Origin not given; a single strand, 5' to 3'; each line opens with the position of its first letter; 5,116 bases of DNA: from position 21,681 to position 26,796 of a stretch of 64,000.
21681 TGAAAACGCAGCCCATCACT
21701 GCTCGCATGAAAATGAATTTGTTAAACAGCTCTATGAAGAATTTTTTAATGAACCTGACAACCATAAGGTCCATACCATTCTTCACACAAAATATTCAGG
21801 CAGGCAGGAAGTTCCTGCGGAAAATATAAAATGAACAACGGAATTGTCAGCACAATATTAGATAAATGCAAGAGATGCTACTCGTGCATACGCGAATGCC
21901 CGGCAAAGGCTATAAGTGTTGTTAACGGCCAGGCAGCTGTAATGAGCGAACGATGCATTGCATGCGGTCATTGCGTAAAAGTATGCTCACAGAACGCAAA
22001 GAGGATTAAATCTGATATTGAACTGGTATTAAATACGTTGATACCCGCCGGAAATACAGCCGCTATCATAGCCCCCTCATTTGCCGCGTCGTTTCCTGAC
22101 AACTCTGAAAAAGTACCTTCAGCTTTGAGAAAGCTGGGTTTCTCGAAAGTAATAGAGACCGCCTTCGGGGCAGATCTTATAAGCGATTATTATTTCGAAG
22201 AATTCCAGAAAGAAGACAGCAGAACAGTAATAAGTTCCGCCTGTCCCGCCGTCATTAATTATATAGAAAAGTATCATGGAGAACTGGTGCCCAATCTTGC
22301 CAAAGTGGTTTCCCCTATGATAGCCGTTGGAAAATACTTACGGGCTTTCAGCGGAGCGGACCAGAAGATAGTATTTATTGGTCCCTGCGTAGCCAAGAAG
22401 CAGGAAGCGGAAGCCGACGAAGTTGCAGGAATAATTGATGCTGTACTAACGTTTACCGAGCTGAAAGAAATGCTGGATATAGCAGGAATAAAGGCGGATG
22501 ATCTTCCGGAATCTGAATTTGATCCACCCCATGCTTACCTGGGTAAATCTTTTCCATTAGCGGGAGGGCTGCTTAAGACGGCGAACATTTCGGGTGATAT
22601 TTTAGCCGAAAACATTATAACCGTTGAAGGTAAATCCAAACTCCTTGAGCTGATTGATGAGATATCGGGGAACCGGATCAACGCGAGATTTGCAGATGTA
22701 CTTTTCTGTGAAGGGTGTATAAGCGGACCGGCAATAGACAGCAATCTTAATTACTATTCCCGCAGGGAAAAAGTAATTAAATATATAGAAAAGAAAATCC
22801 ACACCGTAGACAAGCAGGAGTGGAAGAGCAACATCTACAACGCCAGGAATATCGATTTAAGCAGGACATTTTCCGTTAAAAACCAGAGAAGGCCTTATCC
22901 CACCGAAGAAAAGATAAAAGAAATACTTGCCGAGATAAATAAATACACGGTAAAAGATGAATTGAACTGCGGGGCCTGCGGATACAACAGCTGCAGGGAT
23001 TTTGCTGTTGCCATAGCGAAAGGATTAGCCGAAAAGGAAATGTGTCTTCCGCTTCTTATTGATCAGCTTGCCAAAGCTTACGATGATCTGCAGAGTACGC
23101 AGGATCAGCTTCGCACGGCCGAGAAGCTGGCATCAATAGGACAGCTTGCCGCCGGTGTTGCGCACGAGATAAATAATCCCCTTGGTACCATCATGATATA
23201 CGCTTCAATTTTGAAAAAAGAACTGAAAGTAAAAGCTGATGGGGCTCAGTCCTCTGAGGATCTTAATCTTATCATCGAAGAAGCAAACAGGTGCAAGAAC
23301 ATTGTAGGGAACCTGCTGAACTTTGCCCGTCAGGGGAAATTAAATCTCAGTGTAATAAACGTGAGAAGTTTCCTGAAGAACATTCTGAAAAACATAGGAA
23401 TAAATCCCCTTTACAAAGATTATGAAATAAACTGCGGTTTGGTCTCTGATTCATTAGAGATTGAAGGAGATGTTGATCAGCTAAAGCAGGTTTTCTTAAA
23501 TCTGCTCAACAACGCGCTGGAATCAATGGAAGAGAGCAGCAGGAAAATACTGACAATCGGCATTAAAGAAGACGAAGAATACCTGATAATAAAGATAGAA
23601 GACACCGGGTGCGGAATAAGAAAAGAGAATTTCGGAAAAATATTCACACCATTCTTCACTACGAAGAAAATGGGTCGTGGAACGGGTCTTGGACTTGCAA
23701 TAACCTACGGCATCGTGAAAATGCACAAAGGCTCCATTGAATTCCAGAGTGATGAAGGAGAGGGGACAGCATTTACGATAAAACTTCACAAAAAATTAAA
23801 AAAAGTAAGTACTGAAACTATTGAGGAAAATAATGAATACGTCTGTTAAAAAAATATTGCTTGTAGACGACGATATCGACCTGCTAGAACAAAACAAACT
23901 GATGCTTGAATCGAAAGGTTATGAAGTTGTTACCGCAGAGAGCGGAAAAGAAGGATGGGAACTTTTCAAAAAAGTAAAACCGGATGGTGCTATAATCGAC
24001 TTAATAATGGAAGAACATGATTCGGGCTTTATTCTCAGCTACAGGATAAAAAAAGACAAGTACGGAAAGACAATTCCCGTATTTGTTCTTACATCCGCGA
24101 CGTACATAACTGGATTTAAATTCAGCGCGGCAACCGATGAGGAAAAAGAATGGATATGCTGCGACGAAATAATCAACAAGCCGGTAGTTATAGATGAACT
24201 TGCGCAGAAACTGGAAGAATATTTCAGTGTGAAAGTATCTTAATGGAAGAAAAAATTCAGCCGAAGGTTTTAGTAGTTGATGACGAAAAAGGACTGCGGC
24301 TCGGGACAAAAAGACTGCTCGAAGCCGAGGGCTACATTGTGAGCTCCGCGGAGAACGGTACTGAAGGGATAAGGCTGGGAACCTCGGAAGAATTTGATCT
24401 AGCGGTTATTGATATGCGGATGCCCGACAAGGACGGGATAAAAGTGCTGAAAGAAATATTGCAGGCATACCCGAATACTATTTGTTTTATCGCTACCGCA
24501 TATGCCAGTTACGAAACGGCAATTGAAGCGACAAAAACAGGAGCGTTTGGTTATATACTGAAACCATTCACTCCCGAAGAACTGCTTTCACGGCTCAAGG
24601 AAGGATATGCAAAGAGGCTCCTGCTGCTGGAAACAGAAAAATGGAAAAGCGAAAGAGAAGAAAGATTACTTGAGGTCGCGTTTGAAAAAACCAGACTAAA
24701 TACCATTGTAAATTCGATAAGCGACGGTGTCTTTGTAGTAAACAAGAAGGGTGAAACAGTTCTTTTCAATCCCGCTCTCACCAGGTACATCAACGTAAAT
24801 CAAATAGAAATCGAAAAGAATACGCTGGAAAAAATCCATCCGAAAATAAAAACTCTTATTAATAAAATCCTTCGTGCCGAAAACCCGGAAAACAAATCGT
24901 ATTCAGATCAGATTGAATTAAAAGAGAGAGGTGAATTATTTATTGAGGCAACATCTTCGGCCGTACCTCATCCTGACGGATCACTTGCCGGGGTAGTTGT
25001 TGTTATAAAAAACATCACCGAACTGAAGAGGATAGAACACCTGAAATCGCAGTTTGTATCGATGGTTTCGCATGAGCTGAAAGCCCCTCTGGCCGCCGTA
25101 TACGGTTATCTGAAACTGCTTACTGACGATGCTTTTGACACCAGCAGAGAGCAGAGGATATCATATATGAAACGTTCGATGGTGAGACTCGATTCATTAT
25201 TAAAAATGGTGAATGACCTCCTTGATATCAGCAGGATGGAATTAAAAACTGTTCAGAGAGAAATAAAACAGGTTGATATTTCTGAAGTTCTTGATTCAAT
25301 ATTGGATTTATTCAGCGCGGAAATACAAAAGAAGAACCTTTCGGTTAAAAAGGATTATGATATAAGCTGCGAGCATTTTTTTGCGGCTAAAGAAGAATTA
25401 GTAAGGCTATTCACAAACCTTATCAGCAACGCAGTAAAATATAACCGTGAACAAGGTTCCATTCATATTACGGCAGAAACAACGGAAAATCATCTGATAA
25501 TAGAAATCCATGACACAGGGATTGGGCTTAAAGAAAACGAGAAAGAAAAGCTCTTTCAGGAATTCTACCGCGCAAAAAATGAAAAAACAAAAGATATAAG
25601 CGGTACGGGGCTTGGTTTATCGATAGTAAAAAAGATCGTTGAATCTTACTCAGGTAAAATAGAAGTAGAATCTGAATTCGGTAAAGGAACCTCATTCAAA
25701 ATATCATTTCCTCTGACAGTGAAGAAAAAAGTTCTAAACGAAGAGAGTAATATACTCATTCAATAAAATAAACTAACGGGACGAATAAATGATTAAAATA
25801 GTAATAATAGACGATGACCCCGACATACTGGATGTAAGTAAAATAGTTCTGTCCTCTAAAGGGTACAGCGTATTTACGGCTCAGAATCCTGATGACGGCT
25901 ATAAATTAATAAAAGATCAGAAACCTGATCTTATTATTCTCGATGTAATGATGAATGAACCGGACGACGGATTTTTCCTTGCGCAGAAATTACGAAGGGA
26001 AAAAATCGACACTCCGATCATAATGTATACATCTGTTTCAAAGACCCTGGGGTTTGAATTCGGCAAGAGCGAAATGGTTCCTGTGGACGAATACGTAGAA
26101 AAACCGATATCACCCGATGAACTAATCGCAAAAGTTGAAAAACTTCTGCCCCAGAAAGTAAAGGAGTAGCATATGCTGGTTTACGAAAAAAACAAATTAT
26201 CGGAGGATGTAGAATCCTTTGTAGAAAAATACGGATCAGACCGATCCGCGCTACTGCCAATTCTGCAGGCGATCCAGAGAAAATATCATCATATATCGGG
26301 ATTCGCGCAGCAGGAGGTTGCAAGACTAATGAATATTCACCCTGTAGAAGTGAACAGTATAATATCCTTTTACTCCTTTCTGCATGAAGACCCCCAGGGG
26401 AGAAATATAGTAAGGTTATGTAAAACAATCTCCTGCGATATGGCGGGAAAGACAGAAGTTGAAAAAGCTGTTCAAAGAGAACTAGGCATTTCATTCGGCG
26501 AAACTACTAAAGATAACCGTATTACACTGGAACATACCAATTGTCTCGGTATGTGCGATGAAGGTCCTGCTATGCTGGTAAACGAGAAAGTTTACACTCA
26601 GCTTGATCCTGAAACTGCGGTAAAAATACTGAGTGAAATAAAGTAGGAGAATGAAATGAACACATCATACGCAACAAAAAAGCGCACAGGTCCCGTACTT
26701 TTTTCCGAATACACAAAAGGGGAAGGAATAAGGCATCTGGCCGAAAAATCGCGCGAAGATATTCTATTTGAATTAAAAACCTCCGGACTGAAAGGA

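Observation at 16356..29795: One about 13.4-kb co-directional gene string: HydF, two different NuoE/NuoF/HydA [FeFe]-hydrogenases, and a four-gene sensor/phosphorelay module wedged between them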

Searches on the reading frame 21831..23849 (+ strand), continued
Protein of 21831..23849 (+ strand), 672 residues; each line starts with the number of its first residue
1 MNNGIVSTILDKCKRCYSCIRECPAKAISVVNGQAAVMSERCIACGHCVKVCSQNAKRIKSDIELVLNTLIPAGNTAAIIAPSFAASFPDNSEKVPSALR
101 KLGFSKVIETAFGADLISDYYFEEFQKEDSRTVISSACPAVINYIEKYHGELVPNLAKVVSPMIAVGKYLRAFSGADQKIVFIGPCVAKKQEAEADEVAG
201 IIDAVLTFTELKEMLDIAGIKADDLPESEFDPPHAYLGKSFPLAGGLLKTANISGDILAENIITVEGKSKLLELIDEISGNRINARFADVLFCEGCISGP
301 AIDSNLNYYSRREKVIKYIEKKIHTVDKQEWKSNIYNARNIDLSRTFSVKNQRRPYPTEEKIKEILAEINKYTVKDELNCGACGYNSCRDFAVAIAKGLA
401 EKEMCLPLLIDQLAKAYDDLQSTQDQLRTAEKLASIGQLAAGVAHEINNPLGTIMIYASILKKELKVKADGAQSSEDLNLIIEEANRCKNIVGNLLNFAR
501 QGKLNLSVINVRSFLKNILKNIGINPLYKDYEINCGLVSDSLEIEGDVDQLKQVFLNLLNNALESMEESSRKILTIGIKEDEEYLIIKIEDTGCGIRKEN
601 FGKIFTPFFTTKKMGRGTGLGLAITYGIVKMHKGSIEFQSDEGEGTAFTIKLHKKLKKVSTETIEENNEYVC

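Call 77: list_cluster_members(proteins=[P0001])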
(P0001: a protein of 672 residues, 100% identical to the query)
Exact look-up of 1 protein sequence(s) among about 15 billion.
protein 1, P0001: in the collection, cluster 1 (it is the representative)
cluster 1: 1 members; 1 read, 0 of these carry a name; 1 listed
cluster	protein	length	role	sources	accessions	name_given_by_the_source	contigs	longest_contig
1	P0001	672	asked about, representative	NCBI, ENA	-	-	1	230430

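Call 87: find_encoding_contigs(protein=P0011, flank=10000, max_places=2)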
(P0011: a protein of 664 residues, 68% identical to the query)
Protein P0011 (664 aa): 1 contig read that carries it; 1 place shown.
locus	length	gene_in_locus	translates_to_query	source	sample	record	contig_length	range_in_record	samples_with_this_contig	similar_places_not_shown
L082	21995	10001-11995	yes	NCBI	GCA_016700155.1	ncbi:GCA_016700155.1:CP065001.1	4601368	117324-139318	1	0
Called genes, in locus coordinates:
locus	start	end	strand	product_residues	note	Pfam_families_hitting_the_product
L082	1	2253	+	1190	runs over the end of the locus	PF01839:FG-GAP (faint), PF13517:FG-GAP_3, PF03109:ABC1 (faint), PF00069:Pkinase, PF07714:PK_Tyr_Ser-Thr, PF14531:Kinase-like (weak)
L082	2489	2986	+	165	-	PF01926:MMR_HSR1 (weak)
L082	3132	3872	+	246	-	-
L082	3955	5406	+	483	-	PF00512:HisKA (weak), PF02518:HATPase_c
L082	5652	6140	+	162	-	PF01257:2Fe-2S_thioredx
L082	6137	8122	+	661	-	PF01512:Complex1_51K, PF10531:SLBB (faint), PF10589:NADH_4Fe-4S, PF13187:Fer4_9 (weak), PF13237:Fer4_10 (weak), PF14697:Fer4_21, PF00037:Fer4 (weak)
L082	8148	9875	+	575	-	PF13510:Fer2_4, PF10588:NADH-G_4Fe-4S_3, PF12837:Fer4_6 (weak), PF22117:Fer4_Nqo3 (weak), PF12838:Fer4_7, PF00037:Fer4 (weak), PF02906:Fe_hyd_lg_C, PF02256:Fe_hyd_SSU, +2 more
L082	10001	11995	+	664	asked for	PF00037:Fer4 (faint), PF13187:Fer4_9 (weak), PF13237:Fer4_10, PF02906:Fe_hyd_lg_C, PF04060:FeS, PF00512:HisKA, PF02518:HATPase_c, PF14501:HATPase_c_5 (weak)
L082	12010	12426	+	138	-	PF00072:Response_reg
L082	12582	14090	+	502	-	PF00072:Response_reg, PF08448:PAS_4 (faint), PF13426:PAS_9 (weak), PF00512:HisKA, PF02518:HATPase_c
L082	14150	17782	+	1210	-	PF08126:Propeptide_C25, PF01364:Peptidase_C25, PF00041:fn3 (weak), PF18962:Por_Secre_tail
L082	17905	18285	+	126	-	PF00072:Response_reg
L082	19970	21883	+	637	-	PF00111:Fer2, PF13510:Fer2_4, PF10588:NADH-G_4Fe-4S_3, PF12838:Fer4_7 (weak), PF13187:Fer4_9 (weak), PF22117:Fer4_Nqo3, PF02906:Fe_hyd_lg_C, PF02256:Fe_hyd_SSU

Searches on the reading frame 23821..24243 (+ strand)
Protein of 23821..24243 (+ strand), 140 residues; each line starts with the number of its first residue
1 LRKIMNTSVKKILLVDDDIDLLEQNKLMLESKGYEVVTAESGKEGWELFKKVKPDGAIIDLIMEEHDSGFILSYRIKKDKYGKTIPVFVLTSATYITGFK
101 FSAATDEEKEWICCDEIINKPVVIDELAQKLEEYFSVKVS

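Call 3: search_protein_families(library=pfam, proteins=[window:23821-24243:+])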
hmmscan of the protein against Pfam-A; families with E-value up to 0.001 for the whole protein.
window:23821-24243:+ (140 aa): 1 family
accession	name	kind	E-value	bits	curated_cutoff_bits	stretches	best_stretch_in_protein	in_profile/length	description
PF00072.30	Response_reg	-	3e-14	53.6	30.2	1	12-95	1-81/111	Response regulator receiver domain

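Call 55: search_protein_families(library=ncbifam, proteins=[window:23833-24243:+], max_evalue=0.00001)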
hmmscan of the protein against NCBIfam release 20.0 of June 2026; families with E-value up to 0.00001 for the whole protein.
window:23833-24243:+ (136 aa): 31 families (the best 25 are shown)
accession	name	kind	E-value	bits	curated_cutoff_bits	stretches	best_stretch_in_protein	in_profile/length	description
NF011695.0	PRK15115.1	equivalog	5.8e-15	55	763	1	5-129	6-120/445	two-component system response regulator GlrR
NF045717.1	DVU0259_DivK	exception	5.8e-12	45.8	160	1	6-88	3-84/117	DVU0259 family response regulator domain-containing protein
NF053854.1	RespRegPhoBBctds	equivalog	3.4e-11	42.9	270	1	8-99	1-94/225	two-component system response regulator PhoB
NF041733.1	resp_reg_CseB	equivalog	1.2e-10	41.2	350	1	7-87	2-78/228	two-component system response regulator CseB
TIGR02154.1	PhoB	equivalog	1.6e-10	40.7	296.2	1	6-89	3-85/226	phosphate regulon transcriptional regulator PhoB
NF007135.0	PRK09581.1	equivalog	3.4e-10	39.3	474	1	7-89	4-85/457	PleD family two-component system response regulator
TIGR03787.1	marine_sort_RR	equivalog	2.5e-09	37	335.7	1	6-88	1-82/227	proteobacterial dedicated sortase system response regulator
NF051850.1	RespRegRprY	equivalog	4.4e-09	36.1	370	1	7-128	6-117/234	response regulator transcription factor RprY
NF010076.0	PRK13557.1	subfamily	6.3e-09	34.8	631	1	4-128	414-530/540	histidine kinase famiy protein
NF045944.1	ResRegRpaBCyano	equivalog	7.3e-09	35.3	330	1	9-91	1-79/229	response regulator transcription factor RpaB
NF040689.1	MtrAB_MtrA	equivalog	1.2e-08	34.5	300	1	8-90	1-79/219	MtrAB system response regulator MtrA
NF052313.1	T9SS_RR_PorX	equivalog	2e-08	33.5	300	1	7-87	2-79/513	T9SS response regulator signal transducer PorX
NF047793.1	ResRegPgtA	equivalog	2.5e-08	33.2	650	1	1-88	1-85/414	two-component system response regulator PgtA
NF045505.1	RR_RssB_Pseudo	equivalog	3.3e-08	33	700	1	2-91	2-88/394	two-component system response regulator RssB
NF040534.1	resp_reg_YycF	equivalog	4.1e-08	32.8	340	1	6-88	1-79/231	response regulator YycF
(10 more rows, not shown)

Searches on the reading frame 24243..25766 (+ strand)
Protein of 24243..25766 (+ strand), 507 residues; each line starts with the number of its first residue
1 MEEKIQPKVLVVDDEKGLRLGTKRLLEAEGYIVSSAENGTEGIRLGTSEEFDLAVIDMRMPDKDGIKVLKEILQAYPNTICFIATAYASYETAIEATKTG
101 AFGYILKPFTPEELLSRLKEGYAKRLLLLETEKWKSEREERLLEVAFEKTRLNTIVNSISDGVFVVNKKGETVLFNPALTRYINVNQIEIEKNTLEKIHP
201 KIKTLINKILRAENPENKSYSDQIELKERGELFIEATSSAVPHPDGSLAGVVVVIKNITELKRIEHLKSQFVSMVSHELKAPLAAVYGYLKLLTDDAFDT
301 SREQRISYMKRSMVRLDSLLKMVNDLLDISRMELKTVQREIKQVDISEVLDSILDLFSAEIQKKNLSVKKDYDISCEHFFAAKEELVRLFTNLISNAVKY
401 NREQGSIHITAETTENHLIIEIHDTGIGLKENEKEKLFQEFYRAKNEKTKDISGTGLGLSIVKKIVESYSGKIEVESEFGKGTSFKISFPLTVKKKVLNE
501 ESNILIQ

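Call 3: search_protein_families(library=pfam, proteins=[window:24243-25766:+])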
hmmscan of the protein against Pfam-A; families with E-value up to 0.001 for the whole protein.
window:24243-25766:+ (507 aa): 8 families
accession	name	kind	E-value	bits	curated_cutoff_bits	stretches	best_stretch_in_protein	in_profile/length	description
PF02518.31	HATPase_c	-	1.2e-28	100.1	26.4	1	384-492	4-110/111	Histidine kinase-, DNA gyrase B-, and HSP90-like ATPase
PF00072.30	Response_reg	-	1e-27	96.9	30.2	1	9-118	1-110/111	Response regulator receiver domain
PF00512.31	HisKA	-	3.3e-14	53.1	26.9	1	268-333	2-64/66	His Kinase A (phospho-acceptor) domain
PF14501.12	HATPase_c_5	-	1.6e-08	34.8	22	1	384-478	4-91/102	GHKL domain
PF13426.13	PAS_9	-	2.2e-06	28.3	27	1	160-260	1-103/103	PAS domain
PF00989.32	PAS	-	6.6e-06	26.5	22.6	1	151-257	2-112/113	PAS fold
PF08448.16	PAS_4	-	2e-05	25.2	23.1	1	156-263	1-110/110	PAS fold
PF13581.12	HATPase_c_2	-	4.5e-05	23.9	27.4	1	393-470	39-113/127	Histidine kinase-like ATPase domain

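Call 55: search_protein_families(library=ncbifam, proteins=[window:24243-25766:+], max_evalue=0.00001)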
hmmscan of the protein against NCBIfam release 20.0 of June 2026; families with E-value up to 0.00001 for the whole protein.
window:24243-25766:+ (507 aa): 162 families (the best 25 are shown)
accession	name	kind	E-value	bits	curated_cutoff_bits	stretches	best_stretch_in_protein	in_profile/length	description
NF046044.1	PnpS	equivalog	2.4e-79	267.1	400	1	132-490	37-390/390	two-component system histidine kinase PnpS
NF033092.0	HK_WalK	equivalog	3.9e-69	233.8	725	1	146-490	254-593/594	cell wall metabolism sensor histidine kinase WalK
TIGR02966.1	phoR_proteo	equivalog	3.8e-66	223.4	334.2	1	148-489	4-333/333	phosphate regulon sensor histidine kinase PhoR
TIGR02956.1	TMAO_torS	equivalog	4.9e-62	210.3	676.5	2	267-501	463-692/967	TMAO reductase system sensor histidine kinase/response regulator TorS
NF047874.1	MASE3_PAS_HK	subfamily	1.9e-56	192.2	560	1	85-497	199-631/655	MASE3 domain-containing sensor histidine kinase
NF008468.0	PRK11360.1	equivalog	1.4e-54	185.5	646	1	149-495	267-612/616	two-component system sensor histidine kinase AtoS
NF008318.0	PRK11107.1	equivalog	1.4e-53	182.2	890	2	266-502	291-529/920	two-component sensor histidine kinase BarA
NF045911.1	TCSHisKinNblS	equivalog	5e-53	180.4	1000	1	132-488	248-617/621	two-component system sensor histidine kinase NblS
NF038297.2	hybrid_HK_HrmK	equivalog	4.7e-52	177.5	725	1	259-501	226-467/607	hybrid histidine kinase/response regulator HrmK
NF008302.0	PRK11091.1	equivalog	7.2e-52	176.6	838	2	246-500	254-514/779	aerobic respiration two-component sensor histidine kinase ArcB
NF011874.0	PRK15347.1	equivalog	1.8e-51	175.2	852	2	263-494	393-617/921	two component system sensor kinase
NF033093.1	HK_VicK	exception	4.2e-51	174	680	1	145-494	89-438/448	cell wall metabolism sensor histidine kinase VicK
NF041832.1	near_NosP_CTERM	subfamily_domain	2.5e-48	165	400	1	267-498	6-232/370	NahK/ErcS family hybrid sensor histidine kinase/response regulator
NF041947.1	LuxQ_Vibrio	equivalog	4.7e-48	163.7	1200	1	266-499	470-704/843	quorum-sensing autoinducer 2 sensor kinase/phosphatase LuxQ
NF047465.1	hybrid_HK_LvrA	exception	2.1e-47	161.7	1200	2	260-501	194-432/819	hybrid histidine kinase/response regulator LvrA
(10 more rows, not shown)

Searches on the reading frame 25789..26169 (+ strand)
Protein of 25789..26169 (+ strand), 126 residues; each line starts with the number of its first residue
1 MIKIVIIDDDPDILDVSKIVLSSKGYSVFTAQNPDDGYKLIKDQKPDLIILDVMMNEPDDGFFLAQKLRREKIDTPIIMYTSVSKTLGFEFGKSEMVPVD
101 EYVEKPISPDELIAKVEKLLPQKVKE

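Call 3: search_protein_families(library=pfam, proteins=[window:25789-26169:+])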
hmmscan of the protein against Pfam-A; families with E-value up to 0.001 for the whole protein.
window:25789-26169:+ (126 aa): 1 family
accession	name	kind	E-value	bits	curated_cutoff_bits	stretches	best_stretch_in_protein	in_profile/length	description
PF00072.30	Response_reg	-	3.3e-22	79.2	30.2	1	4-117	1-111/111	Response regulator receiver domain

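Call 55: search_protein_families(library=ncbifam, proteins=[window:25789-26169:+], max_evalue=0.00001)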
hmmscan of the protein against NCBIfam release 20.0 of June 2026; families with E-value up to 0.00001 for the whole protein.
window:25789-26169:+ (126 aa): 65 families (the best 25 are shown)
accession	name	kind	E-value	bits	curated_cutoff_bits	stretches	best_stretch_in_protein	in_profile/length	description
NF045944.1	ResRegRpaBCyano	equivalog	4.3e-21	75.3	330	1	6-121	2-113/229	response regulator transcription factor RpaB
NF040534.1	resp_reg_YycF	equivalog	1.3e-20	73.6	340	1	3-120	2-115/231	response regulator YycF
NF007005.1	PRK09468.1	equivalog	1.8e-19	70.1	331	1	3-125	5-124/237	osmolarity response regulator transcription factor OmpR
TIGR02154.1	PhoB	equivalog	3.4e-19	69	296.2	1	3-120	4-120/226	phosphate regulon transcriptional regulator PhoB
NF040689.1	MtrAB_MtrA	equivalog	4.1e-19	68.8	300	1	4-120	1-113/219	MtrAB system response regulator MtrA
NF033120.0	vanR_FM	exception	3.8e-18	66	460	1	2-120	4-118/231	vancomycin resistance response regulator transcription factor, VanR-F/VanR-M family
NF033117.2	vanR_ACDEGLN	exception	5.4e-18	65.4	350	1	4-120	1-113/226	VanR-ABDEGLN family response regulator transcription factor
NF051850.1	RespRegRprY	equivalog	8.8e-17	61.3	370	1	2-120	5-120/234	response regulator transcription factor RprY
NF053854.1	RespRegPhoBBctds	equivalog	1.3e-16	60.6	270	1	4-122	1-117/225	two-component system response regulator PhoB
NF000404.1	vanR-D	exception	1.8e-16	60.4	500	1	3-123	4-119/232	vancomycin resistance response regulator transcription factor VanR-D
NF045717.1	DVU0259_DivK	exception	2.7e-15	56.6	160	1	3-119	4-115/117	DVU0259 family response regulator domain-containing protein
TIGR03787.1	marine_sort_RR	equivalog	3.8e-15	56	335.7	1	3-120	2-118/227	proteobacterial dedicated sortase system response regulator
NF047793.1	ResRegPgtA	equivalog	1.4e-14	53.8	650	1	3-123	7-124/414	two-component system response regulator PgtA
NF045991.1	RespRegCtrARhodob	equivalog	1.6e-14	54.2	350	1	3-119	2-115/224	response regulator transcription factor CtrA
NF041733.1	resp_reg_CseB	equivalog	2e-14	53.5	350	1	3-121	2-116/228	two-component system response regulator CseB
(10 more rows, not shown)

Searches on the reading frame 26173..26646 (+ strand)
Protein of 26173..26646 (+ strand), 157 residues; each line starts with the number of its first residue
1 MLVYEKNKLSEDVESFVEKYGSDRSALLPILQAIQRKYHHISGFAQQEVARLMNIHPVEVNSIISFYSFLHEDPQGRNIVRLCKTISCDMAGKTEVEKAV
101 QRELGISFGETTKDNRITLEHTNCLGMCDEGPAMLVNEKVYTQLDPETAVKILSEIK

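Call 3: search_protein_families(library=pfam, proteins=[window:26173-26646:+])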
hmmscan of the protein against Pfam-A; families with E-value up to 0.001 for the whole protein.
window:26173-26646:+ (157 aa): 1 family
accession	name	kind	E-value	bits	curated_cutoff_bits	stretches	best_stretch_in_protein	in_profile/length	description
PF01257.25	2Fe-2S_thioredx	-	8e-47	159.2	24.8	1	14-157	2-145/145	Thioredoxin-like [2Fe-2S] ferredoxin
